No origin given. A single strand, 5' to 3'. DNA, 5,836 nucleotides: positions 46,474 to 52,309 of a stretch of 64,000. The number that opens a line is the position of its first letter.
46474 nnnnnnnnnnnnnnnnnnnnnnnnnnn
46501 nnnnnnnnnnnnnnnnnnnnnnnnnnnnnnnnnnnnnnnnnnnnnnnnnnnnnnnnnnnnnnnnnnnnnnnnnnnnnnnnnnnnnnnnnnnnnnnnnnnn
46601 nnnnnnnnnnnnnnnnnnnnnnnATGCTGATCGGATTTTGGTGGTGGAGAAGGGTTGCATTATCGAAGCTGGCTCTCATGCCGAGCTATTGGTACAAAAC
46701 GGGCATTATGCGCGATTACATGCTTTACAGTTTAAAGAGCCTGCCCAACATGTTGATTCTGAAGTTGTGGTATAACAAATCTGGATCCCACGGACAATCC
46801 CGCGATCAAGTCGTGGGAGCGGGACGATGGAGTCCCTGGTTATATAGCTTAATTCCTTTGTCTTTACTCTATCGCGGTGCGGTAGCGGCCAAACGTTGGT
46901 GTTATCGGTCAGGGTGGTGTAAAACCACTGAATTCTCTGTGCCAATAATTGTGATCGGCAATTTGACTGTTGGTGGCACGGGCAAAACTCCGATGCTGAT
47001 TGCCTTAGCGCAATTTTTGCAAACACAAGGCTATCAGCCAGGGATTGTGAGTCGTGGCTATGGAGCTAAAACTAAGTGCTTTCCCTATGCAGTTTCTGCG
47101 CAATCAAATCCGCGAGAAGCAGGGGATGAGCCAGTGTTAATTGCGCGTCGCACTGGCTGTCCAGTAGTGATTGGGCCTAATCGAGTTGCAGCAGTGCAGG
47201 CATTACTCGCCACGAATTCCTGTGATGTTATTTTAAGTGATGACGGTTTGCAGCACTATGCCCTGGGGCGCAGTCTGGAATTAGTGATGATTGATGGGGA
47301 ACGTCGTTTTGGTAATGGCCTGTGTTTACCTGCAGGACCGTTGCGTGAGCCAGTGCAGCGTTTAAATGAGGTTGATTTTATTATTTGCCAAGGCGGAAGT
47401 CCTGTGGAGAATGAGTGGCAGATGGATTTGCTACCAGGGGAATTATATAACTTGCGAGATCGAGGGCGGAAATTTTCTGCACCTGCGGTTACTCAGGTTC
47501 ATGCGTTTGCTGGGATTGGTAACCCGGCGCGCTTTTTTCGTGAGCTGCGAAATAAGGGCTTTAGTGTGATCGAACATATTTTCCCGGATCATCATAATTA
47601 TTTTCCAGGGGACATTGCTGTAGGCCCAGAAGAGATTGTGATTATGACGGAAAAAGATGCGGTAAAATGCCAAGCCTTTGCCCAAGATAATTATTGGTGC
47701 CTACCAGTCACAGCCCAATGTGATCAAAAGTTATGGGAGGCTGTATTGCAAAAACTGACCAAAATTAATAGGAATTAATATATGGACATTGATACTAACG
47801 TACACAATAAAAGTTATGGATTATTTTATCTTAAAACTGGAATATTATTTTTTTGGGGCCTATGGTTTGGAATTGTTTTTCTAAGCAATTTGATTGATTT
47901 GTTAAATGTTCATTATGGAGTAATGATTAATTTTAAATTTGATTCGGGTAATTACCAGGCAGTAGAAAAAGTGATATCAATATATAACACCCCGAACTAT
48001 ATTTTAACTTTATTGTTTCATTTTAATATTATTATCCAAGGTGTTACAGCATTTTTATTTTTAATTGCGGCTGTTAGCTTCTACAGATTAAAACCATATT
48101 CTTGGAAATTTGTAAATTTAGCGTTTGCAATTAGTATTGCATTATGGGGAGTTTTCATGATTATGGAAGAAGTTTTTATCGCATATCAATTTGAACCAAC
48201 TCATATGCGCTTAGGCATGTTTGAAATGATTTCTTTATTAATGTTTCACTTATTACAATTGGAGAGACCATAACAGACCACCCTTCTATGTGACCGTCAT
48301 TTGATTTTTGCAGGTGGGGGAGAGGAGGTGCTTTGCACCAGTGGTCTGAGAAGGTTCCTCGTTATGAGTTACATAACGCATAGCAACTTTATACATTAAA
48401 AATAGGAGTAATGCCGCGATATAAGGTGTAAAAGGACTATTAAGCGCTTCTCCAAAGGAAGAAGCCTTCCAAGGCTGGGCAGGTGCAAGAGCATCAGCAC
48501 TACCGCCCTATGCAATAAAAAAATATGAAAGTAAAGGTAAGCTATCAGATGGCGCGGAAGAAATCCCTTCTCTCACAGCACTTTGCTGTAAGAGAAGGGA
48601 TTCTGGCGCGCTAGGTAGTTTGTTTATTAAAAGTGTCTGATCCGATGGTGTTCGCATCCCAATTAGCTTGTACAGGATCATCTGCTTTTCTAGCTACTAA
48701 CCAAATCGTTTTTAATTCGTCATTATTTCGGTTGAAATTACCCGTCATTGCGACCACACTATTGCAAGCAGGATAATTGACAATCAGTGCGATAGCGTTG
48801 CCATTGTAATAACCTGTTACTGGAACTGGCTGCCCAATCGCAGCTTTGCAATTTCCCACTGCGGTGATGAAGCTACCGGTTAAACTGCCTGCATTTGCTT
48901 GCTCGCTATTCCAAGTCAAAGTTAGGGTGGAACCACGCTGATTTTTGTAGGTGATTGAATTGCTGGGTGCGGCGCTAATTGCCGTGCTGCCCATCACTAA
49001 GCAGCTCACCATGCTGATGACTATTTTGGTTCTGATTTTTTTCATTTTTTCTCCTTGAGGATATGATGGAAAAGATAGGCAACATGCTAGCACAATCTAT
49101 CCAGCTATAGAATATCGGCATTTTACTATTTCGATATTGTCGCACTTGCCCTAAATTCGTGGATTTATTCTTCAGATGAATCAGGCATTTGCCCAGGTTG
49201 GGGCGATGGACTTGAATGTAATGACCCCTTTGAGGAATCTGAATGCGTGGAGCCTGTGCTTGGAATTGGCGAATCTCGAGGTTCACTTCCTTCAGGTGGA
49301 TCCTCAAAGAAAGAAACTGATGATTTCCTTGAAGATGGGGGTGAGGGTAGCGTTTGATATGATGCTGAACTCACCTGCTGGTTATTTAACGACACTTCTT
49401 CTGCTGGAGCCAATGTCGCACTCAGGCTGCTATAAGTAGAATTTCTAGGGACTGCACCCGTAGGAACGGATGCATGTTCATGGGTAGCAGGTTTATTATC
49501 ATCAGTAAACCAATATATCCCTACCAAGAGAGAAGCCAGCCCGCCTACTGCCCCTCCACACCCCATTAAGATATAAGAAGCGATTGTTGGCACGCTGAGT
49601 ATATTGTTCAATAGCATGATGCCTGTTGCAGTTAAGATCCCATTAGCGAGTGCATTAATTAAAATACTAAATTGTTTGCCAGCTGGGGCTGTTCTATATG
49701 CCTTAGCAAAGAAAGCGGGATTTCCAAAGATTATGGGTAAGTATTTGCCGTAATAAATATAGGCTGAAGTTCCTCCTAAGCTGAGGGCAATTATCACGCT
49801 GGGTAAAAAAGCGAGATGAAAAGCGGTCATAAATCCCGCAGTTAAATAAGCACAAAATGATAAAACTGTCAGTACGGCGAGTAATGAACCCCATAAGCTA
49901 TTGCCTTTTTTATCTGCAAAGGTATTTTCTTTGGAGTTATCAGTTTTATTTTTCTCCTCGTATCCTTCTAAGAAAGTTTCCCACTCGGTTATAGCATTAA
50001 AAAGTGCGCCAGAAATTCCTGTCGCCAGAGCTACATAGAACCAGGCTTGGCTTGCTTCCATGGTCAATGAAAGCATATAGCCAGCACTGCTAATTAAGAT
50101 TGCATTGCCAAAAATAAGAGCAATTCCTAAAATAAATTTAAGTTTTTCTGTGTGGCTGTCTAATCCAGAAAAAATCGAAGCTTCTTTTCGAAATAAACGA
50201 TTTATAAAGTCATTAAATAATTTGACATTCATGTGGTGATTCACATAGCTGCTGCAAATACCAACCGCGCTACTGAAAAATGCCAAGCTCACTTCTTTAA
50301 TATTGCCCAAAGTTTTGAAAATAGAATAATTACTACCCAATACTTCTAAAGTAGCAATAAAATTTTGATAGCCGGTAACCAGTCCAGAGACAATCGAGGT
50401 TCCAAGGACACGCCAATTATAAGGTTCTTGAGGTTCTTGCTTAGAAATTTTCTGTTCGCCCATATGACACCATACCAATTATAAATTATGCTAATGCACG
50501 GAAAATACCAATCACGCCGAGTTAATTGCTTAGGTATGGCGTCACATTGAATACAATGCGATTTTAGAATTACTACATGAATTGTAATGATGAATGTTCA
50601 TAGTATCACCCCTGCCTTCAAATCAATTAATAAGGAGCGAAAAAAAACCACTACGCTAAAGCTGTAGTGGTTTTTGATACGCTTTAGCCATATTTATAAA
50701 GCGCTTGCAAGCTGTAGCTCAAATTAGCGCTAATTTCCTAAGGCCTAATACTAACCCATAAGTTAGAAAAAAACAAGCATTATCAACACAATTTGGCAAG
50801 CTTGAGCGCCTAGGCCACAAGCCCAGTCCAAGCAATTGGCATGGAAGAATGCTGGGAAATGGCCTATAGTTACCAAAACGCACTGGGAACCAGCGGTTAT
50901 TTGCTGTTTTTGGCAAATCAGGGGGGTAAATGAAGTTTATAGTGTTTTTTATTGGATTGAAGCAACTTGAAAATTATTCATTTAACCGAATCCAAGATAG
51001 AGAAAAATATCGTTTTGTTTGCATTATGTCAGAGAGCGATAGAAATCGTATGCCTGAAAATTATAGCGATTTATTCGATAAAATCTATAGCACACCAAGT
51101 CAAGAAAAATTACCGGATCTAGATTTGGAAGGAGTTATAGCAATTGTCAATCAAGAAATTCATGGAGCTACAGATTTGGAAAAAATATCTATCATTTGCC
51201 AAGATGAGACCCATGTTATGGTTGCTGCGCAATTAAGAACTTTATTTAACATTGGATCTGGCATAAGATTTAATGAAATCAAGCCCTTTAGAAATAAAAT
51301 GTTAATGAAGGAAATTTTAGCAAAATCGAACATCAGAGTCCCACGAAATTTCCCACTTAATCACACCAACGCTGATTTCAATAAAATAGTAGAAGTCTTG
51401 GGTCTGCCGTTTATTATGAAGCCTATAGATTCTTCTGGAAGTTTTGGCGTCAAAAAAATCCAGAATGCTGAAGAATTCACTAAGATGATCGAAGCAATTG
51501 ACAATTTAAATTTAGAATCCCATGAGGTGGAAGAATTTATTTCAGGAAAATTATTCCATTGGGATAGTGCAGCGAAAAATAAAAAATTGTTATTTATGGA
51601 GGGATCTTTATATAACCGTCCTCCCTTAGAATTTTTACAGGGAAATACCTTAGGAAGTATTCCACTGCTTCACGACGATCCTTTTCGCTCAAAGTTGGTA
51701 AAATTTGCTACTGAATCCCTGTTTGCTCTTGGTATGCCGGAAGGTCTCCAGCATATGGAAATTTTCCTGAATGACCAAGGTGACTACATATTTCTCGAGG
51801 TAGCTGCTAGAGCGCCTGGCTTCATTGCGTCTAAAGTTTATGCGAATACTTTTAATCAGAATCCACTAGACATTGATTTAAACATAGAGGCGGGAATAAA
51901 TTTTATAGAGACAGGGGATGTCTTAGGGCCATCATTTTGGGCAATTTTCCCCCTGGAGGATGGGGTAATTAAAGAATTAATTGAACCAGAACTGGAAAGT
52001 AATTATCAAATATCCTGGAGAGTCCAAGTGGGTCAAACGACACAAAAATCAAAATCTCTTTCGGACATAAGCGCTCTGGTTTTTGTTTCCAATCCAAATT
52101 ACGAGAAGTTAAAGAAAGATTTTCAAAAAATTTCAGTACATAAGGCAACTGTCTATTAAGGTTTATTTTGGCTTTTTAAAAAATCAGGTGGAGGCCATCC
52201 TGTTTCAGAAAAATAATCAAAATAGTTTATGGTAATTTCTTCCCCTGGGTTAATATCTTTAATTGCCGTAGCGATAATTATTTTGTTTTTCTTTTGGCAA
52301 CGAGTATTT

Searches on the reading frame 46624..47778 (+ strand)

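Call 17: search_protein_families(library=pfam, proteins=[window:46624-47778:+], max_evalue=0.00001)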
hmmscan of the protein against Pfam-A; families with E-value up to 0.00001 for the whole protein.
window:46624-47778:+ (384 aa): 1 family
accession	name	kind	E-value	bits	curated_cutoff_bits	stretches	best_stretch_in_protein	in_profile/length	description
PF02606.20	LpxK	-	1.8e-112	376.1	27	1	75-378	4-327/328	Tetraacyldisaccharide-1-P 4'-kinase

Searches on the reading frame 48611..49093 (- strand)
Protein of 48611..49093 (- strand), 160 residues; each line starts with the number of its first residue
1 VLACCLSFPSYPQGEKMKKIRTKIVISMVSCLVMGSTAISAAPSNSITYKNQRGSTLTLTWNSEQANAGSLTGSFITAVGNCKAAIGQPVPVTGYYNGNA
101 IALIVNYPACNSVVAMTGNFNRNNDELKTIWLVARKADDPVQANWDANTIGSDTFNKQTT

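Call 74: search_protein_families(library=pfam, proteins=[window:48611-49093:-], max_evalue=0.00001)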
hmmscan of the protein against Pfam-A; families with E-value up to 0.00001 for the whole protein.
window:48611-49093:- (160 aa): 1 family
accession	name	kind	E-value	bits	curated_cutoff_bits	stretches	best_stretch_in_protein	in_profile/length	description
PF01382.22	Avidin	-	1.7e-14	54.7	24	1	48-155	5-115/116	Avidin family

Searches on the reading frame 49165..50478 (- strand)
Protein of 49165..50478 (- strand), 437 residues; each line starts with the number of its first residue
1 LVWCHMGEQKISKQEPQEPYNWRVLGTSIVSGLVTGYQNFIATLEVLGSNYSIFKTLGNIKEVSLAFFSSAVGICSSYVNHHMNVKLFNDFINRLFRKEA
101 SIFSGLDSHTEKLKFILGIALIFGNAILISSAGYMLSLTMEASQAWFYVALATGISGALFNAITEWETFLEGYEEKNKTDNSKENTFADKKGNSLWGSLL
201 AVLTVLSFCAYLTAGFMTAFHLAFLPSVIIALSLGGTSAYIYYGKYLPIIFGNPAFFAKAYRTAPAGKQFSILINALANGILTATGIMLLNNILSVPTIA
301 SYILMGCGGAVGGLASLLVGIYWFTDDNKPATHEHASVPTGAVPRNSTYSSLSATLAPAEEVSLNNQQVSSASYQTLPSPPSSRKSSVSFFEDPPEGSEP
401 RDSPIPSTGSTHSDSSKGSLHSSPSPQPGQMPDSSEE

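Call 12: search_protein_families(library=pfam, proteins=[window:49165-50478:-], max_evalue=0.01)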
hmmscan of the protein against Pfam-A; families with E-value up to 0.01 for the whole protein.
window:49165-50478:- (437 aa): 1 family
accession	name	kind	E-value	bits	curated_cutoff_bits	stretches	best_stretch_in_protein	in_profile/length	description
PF07895.16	DUF1673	-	0.002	18.5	30.4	1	135-251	68-179/204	Protein of unknown function (DUF1673)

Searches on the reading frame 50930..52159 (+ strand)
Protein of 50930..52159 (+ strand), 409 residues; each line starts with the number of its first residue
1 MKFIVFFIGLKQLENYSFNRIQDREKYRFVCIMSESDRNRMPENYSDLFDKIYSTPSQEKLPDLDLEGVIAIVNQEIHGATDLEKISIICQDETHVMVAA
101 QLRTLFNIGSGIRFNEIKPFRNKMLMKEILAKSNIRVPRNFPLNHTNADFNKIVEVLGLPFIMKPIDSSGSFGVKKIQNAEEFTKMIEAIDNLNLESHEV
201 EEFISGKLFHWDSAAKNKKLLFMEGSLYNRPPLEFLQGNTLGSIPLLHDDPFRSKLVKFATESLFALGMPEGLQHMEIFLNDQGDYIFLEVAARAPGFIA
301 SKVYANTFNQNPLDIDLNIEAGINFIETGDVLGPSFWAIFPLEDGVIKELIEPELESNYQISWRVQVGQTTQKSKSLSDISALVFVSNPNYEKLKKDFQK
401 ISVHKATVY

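Call 11: find_encoding_contigs(protein=window:50930-52159:+, flank=5000, max_places=10)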
Protein window:50930-52159:+ (409 aa): no gene with exactly this product is on record in the collection.

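Call 12: search_protein_families(library=pfam, proteins=[window:50930-52159:+], max_evalue=0.01)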
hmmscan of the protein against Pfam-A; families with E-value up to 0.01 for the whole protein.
window:50930-52159:+ (409 aa): 6 families
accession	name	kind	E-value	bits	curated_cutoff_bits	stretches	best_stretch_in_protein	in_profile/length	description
PF13535.11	ATP-grasp_4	-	4.3e-09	36.6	27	1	158-193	2-37/160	ATP-grasp domain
PF07478.18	Dala_Dala_lig_C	-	9.7e-08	32.2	24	1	145-311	23-191/204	D-ala D-ala ligase C-terminus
PF02655.19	ATP-grasp_3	-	9.5e-06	26.2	23.2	1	122-294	3-156/160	ATP-grasp domain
PF14397.11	ATPgrasp_ST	-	0.00078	19.2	31.4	1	118-237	17-130/278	Sugar-transfer associated ATP-grasp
PF08443.16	RimK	-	0.00086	19.4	21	1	121-192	2-74/188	RimK-like ATP-grasp domain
PF02786.22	CPSase_L_D2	-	0.0047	16.9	19.8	0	123-189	2-69/211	Carbamoyl-phosphate synthase L chain, ATP binding domain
